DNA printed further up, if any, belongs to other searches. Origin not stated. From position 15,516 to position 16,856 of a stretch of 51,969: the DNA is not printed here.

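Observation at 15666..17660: Orphan FHA-like plus TadZ-like (receiver-ParA/MinD) gene pair directly behind ftsZ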

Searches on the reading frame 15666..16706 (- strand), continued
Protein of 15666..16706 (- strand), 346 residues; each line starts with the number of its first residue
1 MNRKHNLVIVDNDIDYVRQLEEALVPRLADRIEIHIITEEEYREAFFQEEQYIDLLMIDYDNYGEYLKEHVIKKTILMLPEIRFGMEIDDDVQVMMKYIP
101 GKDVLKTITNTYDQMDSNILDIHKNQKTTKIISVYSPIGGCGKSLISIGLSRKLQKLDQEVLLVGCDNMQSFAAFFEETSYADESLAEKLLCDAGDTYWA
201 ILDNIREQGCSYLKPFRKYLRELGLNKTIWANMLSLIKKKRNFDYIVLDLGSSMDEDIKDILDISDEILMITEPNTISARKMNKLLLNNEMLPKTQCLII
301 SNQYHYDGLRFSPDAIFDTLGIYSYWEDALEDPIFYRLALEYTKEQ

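Call 54: predict_structure(alignment_id=A1)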
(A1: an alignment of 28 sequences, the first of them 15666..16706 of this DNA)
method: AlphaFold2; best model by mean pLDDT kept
length: 346 residues; sequences in the alignment: 28
mean_pLDDT: 88.7   pTM: 0.64
mean pLDDT of the five models: 88.7, 87.0, 86.5, 85.0, 84.8
residues with pLDDT >= 90: 214; 70-90: 111; 50-70: 15; < 50: 6
segments of 3 or more residues with pLDDT < 50: 120-124
pLDDT, mean of each block of 10 residues (from residue 1): 81 93 89 94 93 96 92 95 85 91 91 72 63 92 95 96 94 87 94 87 92 95 88 91 95 87 93 86 84 85 77 81 92 96 80
secondary structure, 60 per line:
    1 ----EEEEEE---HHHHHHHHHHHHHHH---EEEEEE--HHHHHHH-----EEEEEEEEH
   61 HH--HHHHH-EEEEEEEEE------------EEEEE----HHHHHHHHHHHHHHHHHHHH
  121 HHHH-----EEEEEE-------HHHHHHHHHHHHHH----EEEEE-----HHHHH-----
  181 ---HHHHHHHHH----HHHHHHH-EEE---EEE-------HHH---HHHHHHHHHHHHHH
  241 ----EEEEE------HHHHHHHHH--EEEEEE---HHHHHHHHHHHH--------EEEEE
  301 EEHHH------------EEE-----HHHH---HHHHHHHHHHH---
elements in order: E5-10 H14-28 E32-37 H40-46 E52-59 H65-69 E71-79 E92-96 H101-124 E130-135 H143-156 E161-165 H171-175 H184-192 H197-203 E205-207 E211-213 H227-240 E245-249 H256-264 E267-272 H276-287 E296-302 E318-320 H326-329 H333-343
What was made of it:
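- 15669..15719 (-): C-terminal helix carrying the orphan-specific motif E-D-P-[VI]-F-Y-R-L-A-L-E; the protein ends 2-6 residues later. The helix 333-343 is modelled at pLDDT 92-96, so it is probably packed on the fold (call 54).
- On MinD/ParA-type positioning ATPases: The terminal helix 333-343 is conserved but modelled at pLDDT 92-96 as part of the fold (call 54).
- The terminal helix is modelled as part of the fold (call 54).
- Tried and rejected: The helix is modelled with pLDDT 92-96, which suggests part of the fold (call 54).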

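Call 57: fold_search(model_id=the predicted structure, library=pdb)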
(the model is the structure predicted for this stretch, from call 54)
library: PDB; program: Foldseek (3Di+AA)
matches with E <= 10: 1440; with E <= 0.001: 261
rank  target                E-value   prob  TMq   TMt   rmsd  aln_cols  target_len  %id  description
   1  3fkq                  2.8e-15  1.00  0.54  0.53  14.7       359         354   17  Crystal structure of NtrC-like two-domain protein (RER070207001320) from Eubacterium rectale at 2.10 A resolution (released 2009-01-06)
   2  3ea0_B                1.5e-08  1.00  0.47  0.64   6.2       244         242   18  Crystal Structure of ParA Family ATPase from Chlorobium tepidum TLS (released 2008-09-23)
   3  9a6n_A                2.2e-08  1.00  0.46  0.61   5.1       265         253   17  Integrative model of SOJ-NRDR by crosslinking MS and deep learning (released 2024-09-18)
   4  4rz2_B                9.2e-08  1.00  0.45  0.59   6.1       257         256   19  Crystal structure of the MinD-like ATPase FlhG (released 2015-03-04)
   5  1g3q                  1.3e-07  1.00  0.41  0.58   8.0       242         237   20  CRYSTAL STRUCTURE ANALYSIS OF PYROCOCCUS FURIOSUS CELL DIVISION ATPASE MIND (released 2001-04-21)
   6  3k9g                  2.3e-07  1.00  0.41  0.59   6.7       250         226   21  CRYSTAL STRUCTURE OF A PLASMID PARTITION PROTEIN FROM BORRELIA BURGDORFERI AT 2.25A RESOLUTION, iodide soak (released 2009-11-03)
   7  6iub_A                2.9e-07  1.00  0.46  0.58   6.5       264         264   15  Structure of Helicobacter pylori Soj protein (released 2019-02-13)
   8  3ea0_A                3.1e-07  1.00  0.48  0.67   6.0       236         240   19  Crystal Structure of ParA Family ATPase from Chlorobium tepidum TLS (released 2008-09-23)
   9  4v02_A                4.3e-07  1.00  0.48  0.66   4.5       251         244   17  MinC:MinD cell division protein complex, Aquifex aeolicus (released 2015-01-14)
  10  1ion                  4.3e-07  1.00  0.41  0.56   8.2       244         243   19  THE SEPTUM SITE-DETERMINING PROTEIN MIND COMPLEXED WITH MG-ADP FROM PYROCOCCUS HORIKOSHII OT3 (released 2001-09-26)
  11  8jmj_A                5.3e-07  1.00  0.43  0.55   7.6       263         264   15  Structure of Helicobacter pylori Soj-DNA-Spo0J complex (released 2024-05-29)
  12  2bek_B                9.3e-07  1.00  0.46  0.63   5.1       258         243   14  Structure of the bacterial chromosome segregation protein Soj (released 2005-01-12)
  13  3r9j_B                1.0e-06  1.00  0.39  0.52   4.2       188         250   18  4.3A resolution structure of a MinD-MinE(I24N) protein complex (released 2011-08-17)
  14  7npe_C                1.0e-06  1.00  0.45  0.40   6.6       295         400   16  Vibrio cholerae ParA2-ADP (released 2021-07-21)
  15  3r9j_A                1.2e-06  1.00  0.40  0.54   4.1       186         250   18  4.3A resolution structure of a MinD-MinE(I24N) protein complex (released 2011-08-17)
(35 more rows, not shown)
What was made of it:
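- On TadZ/CpaE (Tad pilus localisation ATPase): Foldseek: 3FKQ at E 2.8e-15 over 359 columns (call 57).
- Checked: The AF2 model (pLDDT 88.7) matches 3FKQ over 359 columns, E 2.8e-15 (calls 54, 57).
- The ATPase model matches TadZ 3FKQ over its full length (call 57).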

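Call 62: search_protein_families(library=pfam, proteins=[L040:4005-4445:+, L040:4445-5755:+, L040:5946-6590:+, L040:6594-7352:+, L040:7370-7588:+, L040:11080-12450:-, L029:8750-9013:+, L023:684-2045:+, L008:6631-7641:+, L028:7651-9156:+], max_evalue=0.0001)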
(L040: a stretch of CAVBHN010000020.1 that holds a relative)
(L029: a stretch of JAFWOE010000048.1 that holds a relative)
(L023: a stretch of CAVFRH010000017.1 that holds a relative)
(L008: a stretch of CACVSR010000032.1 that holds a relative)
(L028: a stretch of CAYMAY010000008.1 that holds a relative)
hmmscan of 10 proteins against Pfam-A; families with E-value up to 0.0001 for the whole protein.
L040:4005-4445:+ (146 aa): 1 family
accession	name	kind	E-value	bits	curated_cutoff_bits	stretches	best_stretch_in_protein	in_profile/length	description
PF00828.25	Ribosomal_L27A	-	7.1e-21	74.9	21.5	1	77-144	2-72/72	Ribosomal proteins 50S-L15, 50S-L18e, 60S-L27A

L040:4445-5755:+ (436 aa): 1 family
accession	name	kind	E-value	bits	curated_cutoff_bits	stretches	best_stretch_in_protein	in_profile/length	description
PF00344.25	SecY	-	2.2e-107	359.4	32.2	1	71-418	1-306/306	SecY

L040:5946-6590:+ (214 aa): 3 families
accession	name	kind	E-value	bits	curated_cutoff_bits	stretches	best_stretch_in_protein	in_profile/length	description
PF00406.28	ADK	-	2.8e-59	200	26.8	1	5-190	1-150/151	Adenylate kinase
PF13207.12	AAA_17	-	3.2e-30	105.6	27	1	6-128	1-123/136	AAA domain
PF05191.20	ADK_lid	-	9.9e-17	61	26.6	1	127-162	1-36/36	Adenylate kinase, active site lid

L040:6594-7352:+ (252 aa): 1 family
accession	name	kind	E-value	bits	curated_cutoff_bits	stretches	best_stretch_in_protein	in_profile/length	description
PF00557.29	Peptidase_M24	-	1.9e-53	181.7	23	1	12-240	1-207/208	Metallopeptidase family M24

L040:7370-7588:+ (72 aa): 1 family
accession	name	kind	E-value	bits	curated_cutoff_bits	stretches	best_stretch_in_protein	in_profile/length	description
PF01176.25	eIF-1a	-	4.3e-28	97.2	30.2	1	7-70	1-64/64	Translation initiation factor 1A / IF-1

L040:11080-12450:- (456 aa): 2 families
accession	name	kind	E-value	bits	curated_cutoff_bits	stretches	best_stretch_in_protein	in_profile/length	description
PF02127.20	Peptidase_M18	-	4.9e-83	279.8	24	1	27-454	1-431/432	Aminopeptidase I zinc metalloprotease (M18)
PF05343.19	Peptidase_M42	-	1.3e-06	28.1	23.2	0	374-447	219-289/292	M42 glutamyl aminopeptidase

L029:8750-9013:+ (87 aa): 0 families

L023:684-2045:+ (453 aa): 3 families
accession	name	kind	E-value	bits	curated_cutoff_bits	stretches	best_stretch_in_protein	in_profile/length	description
PF07685.20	GATase_3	-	5.2e-26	91.9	27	1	253-397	2-150/196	CobB/CobQ-like glutamine amidotransferase domain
PF01656.29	CbiA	-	1.3e-14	54.6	25.4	1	5-185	1-118/125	CobQ/CobB/MinD/ParA nucleotide binding domain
PF13500.12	AAA_26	-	2.5e-10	41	27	0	75-182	93-193/198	AAA domain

L008:6631-7641:+ (336 aa): 0 families

L028:7651-9156:+ (501 aa): 9 families
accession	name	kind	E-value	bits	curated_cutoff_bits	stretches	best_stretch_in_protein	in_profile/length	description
PF01276.26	OKR_DC_1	-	6.7e-70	236.4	27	1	9-321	2-335/417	Orn/Lys/Arg decarboxylase, major domain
PF03711.20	OKR_DC_1_C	-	9e-11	42.6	24.2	1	410-470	35-100/132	Orn/Lys/Arg decarboxylase, C-terminal domain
PF01041.23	DegT_DnrJ_EryC1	-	2.2e-09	37.4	19.8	1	89-214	46-162/360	DegT/DnrJ/EryC1/StrS aminotransferase family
PF01053.26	Cys_Met_Meta_PP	-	3.9e-08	32.7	27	1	76-231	61-201/381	Cys/Met metabolism PLP-dependent enzyme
PF05889.19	SepSecS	-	2.3e-07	30.3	21.1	1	97-230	88-225/389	O-phosphoseryl-tRNA(Sec) selenium transferase, SepSecS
PF00266.25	Aminotran_5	-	3.5e-07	30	21.5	1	67-231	43-204/371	Aminotransferase class-V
PF00155.27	Aminotran_1_2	-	1.3e-06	28.3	19.7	1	76-256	51-242/361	Aminotransferase class I and II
PF01212.27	Beta_elim_lyase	-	4e-05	23.5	27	1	68-247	33-217/288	Beta-eliminating lyase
PF00282.25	Pyridoxal_deC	-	6.5e-05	22.3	27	0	149-244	181-282/375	Pyridoxal-dependent decarboxylase conserved domain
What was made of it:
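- In one clade the flanks are otherwise unrelated: infA-ftsZ-pair (call 62).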

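Call 65: search_solved_structures(query=A1, max_evalue=0.001, show_alignments=1)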
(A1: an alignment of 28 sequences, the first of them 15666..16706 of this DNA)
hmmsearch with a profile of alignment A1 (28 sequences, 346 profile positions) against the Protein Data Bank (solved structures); distinct sequences matched with E-value up to 0.001: 20.
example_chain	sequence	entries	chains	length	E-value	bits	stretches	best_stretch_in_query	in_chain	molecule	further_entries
3fkq_A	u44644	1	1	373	2.4e-21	79.7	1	4-316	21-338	NtrC-like two-domain protein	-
4v03_A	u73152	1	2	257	5.2e-12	49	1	132-311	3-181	SITE-DETERMINING PROTEIN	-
4v02_A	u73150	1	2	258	5.3e-11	45.7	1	132-311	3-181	SITE-DETERMINING PROTEIN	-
4rz2_A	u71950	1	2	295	9.4e-09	38.3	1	124-169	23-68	Site-determining protein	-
4rz3_A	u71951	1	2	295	2.7e-08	36.7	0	124-166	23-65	Site-determining protein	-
2ynm_A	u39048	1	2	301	2.9e-07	33.4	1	128-295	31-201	LIGHT-INDEPENDENT PROTOCHLOROPHYLLIDE REDUCTASE IRON-SULFUR ATP-BINDING PROTEIN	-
3k9g_A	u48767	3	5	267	5.8e-07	32.4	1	125-284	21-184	PF-32 protein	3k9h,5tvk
1ion_A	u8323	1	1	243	7e-07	32.1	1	131-289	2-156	PROBABLE CELL DIVISION INHIBITOR MIND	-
3q9l_A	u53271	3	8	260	5.9e-06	29.1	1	131-288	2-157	Septum site-determining protein minD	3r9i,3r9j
6uyk_A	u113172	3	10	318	7.8e-06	28.7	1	124-171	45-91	Light-independent protochlorophyllide reductase iron-sulfur ATP-binding protein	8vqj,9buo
3fwy_A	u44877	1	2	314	8.2e-06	28.6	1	124-171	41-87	Light-independent protochlorophyllide reductase iron-sulfur ATP-binding protein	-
1g3q_A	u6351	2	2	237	2.4e-05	27.1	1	132-278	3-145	CELL DIVISION INHIBITOR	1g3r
6riq_C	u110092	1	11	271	3.3e-05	26.6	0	237-288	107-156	Site-determining protein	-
1hyq_A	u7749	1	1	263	0.00028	23.6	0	132-169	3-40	CELL DIVISION INHIBITOR (MIND-1)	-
6ybu_A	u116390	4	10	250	0.00033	23.3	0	141-276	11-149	Bacterial cellulose secretion regulator BcsQ | Cell division protein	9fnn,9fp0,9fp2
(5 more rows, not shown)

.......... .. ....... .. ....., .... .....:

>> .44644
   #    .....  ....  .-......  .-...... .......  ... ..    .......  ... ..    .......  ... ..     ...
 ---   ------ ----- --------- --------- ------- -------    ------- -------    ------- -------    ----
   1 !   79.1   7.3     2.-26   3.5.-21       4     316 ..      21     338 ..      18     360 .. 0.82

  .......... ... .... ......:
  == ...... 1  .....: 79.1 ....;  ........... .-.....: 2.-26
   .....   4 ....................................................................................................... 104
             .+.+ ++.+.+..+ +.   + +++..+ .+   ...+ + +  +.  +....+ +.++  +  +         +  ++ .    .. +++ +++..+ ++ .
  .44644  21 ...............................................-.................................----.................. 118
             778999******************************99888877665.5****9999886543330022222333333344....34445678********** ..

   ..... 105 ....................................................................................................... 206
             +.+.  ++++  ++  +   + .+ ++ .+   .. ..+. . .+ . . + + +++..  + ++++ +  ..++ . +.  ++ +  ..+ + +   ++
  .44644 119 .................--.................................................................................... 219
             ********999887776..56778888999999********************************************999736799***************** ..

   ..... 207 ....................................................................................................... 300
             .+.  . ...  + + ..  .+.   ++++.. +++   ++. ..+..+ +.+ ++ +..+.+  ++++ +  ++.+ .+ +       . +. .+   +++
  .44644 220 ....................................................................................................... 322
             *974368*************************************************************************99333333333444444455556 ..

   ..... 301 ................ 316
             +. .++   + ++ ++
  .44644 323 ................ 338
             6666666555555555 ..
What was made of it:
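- On TadZ/CpaE (Tad pilus localisation ATPase): Profile against PDB: 3FKQ at E 2.4e-21 over residues 4-316 (call 65).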

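Call 70: search_protein_families(library=pfam, alignment_id=A5, max_evalue=0.00001)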
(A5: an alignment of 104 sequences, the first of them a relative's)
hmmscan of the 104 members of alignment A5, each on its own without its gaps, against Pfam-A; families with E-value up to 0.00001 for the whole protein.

A. member 1, L001:7165-8352:+ (395 aa): 1 family
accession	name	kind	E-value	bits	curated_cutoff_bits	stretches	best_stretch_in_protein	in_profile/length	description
PF01522.26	Polysacc_deac_1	-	5.2e-28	97.9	23.1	1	188-295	4-111/124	Polysaccharide deacetylase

B. families by the number of members that match (of 104 scanned): 140 families (the first 25 are shown)
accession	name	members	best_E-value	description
PF02463.25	SMC_N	3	1.4e-79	RecF/RecN/SMC N terminal domain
PF00590.25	TP_methylase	3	4.6e-46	Tetrapyrrole (Corrin/Porphyrin) Methylases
PF04055.27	Radical_SAM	3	1e-27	Radical SAM superfamily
PF13304.12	AAA_21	3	1.5e-11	AAA domain, putative AbiEii toxin, Type IV TA system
PF00563.25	EAL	2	1.6e-60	EAL domain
PF13328.12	HD_4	2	4.7e-53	HD domain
PF00005.33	ABC_tran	2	2.6e-41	ABC transporter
PF00990.26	GGDEF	2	1.6e-30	Diguanylate cyclase, GGDEF domain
PF04542.20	Sigma70_r2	2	6.5e-19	Sigma-70 region 2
PF04545.22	Sigma70_r4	2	5.2e-17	Sigma-70, region 4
PF01656.29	CbiA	2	1.3e-14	CobQ/CobB/MinD/ParA nucleotide binding domain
PF01381.28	HTH_3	2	3.2e-12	Helix-turn-helix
PF02277.22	DBI_PRT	1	1.7e-114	Phosphoribosyltransferase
PF02896.24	PEP-utilizers_C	1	2.9e-111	PEP-utilising enzyme, PEP-binding domain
PF01888.22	CbiD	1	3.3e-100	CbiD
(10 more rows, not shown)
